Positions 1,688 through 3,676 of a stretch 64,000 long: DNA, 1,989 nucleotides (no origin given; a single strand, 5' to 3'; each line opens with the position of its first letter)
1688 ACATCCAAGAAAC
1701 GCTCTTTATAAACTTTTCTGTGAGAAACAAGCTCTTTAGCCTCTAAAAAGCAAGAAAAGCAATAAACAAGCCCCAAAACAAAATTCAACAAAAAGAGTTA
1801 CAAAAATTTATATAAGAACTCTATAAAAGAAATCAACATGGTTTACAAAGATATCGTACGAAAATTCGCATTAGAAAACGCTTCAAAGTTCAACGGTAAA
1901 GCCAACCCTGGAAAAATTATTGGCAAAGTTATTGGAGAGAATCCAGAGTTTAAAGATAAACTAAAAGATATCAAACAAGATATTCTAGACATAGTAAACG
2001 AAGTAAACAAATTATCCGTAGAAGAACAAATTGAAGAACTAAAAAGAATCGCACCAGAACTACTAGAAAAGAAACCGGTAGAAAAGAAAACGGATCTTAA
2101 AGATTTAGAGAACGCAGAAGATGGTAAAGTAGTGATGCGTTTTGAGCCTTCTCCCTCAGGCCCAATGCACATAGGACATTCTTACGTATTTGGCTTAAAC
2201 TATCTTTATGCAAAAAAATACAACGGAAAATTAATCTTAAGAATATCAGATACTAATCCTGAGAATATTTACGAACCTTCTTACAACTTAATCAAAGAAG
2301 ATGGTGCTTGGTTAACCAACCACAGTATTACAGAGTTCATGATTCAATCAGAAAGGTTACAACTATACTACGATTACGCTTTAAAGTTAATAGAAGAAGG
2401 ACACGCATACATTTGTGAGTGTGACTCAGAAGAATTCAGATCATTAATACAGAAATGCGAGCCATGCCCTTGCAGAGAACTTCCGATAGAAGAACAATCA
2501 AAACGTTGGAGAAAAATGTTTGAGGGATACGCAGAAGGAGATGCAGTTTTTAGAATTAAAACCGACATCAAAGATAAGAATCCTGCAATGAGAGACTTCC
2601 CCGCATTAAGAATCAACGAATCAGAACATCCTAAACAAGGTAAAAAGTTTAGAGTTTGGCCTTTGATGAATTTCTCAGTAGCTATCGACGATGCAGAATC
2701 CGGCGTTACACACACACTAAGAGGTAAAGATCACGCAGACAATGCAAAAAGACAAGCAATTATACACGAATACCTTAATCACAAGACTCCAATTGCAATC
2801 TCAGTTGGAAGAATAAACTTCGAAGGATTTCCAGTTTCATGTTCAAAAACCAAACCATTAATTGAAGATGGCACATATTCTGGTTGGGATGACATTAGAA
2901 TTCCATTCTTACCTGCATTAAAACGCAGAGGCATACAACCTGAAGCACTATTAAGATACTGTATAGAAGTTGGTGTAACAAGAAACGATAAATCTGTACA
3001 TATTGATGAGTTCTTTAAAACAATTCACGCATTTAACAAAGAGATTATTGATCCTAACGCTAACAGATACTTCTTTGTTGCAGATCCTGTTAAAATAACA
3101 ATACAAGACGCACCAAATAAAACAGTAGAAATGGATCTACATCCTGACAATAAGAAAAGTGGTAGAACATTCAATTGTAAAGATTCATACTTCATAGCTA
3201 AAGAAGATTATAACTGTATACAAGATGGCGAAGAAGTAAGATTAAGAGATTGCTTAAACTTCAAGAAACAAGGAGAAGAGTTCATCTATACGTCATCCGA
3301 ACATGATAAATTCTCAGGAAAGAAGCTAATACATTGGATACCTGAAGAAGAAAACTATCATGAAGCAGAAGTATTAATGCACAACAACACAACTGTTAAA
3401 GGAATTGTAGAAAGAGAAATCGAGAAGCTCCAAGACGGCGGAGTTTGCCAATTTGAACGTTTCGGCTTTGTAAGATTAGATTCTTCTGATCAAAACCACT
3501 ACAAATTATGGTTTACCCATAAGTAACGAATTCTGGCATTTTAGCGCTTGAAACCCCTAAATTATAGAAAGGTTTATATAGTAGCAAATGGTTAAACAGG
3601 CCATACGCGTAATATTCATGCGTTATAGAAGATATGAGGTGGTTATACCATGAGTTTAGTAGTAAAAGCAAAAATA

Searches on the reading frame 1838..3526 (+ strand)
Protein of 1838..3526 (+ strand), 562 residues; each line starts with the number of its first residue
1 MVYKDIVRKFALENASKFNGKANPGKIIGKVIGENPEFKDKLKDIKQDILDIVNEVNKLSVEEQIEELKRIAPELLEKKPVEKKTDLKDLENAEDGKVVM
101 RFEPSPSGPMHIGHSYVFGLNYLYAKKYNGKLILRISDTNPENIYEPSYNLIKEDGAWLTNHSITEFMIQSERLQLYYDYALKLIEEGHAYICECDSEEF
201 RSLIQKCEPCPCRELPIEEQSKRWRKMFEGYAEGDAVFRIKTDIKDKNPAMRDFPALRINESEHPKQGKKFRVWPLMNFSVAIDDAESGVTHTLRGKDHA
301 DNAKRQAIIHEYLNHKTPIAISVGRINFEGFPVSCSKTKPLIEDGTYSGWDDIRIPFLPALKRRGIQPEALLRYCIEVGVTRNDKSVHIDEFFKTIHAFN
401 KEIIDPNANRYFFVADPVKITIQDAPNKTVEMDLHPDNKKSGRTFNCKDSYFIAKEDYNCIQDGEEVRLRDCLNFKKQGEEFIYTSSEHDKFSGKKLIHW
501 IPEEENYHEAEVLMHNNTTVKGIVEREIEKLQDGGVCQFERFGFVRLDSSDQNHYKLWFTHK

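Call 91: search_protein_families(library=pfam, proteins=[window:1838-3526:+], max_evalue=0.00001)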
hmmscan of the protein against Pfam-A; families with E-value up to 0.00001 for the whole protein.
window:1838-3526:+ (562 aa): 3 families
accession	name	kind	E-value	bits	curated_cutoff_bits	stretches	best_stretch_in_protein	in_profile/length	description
PF00749.27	tRNA-synt_1c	-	2e-62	211.4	23.4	1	97-404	1-312/314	tRNA synthetases class I (E and Q), catalytic domain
PF03950.23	tRNA-synt_1c_C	-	8.7e-15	55.2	23.9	1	408-478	1-74/91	tRNA synthetases class I (E and Q), anti-codon binding domain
PF20974.2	tRNA-synt_1c_C2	-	2.2e-07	31.9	23.9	1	498-548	2-69/69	tRNA synthetases class I (E and Q), anti-codon binding domain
